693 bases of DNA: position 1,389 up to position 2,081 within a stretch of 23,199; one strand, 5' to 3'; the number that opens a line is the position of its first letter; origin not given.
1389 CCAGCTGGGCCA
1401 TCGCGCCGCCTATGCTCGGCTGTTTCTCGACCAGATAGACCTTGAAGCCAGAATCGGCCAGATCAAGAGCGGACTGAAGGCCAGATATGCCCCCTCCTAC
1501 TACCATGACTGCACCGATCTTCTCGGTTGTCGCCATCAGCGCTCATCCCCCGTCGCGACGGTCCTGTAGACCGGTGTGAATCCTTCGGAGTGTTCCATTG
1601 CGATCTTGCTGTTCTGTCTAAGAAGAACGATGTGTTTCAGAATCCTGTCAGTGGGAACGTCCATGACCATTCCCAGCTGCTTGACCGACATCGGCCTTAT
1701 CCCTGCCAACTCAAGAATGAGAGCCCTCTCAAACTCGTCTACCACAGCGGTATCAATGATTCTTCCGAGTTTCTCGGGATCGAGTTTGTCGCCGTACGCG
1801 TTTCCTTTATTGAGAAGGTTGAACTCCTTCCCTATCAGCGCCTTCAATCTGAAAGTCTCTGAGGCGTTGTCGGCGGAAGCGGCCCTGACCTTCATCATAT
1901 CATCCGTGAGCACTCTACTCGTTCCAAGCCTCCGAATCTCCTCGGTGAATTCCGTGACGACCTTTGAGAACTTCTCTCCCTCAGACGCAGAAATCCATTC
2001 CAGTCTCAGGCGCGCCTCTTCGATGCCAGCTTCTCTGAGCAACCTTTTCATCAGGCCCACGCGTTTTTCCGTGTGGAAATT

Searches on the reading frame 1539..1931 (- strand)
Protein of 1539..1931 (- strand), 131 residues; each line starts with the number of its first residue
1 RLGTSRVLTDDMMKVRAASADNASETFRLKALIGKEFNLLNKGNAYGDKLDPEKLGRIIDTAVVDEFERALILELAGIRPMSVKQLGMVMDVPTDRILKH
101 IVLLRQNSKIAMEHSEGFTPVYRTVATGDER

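Call 65: search_protein_families(library=pfam, proteins=[window:1539-1931:-], max_evalue=10)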
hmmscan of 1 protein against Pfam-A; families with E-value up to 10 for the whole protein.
seq(131 aa): 0 families
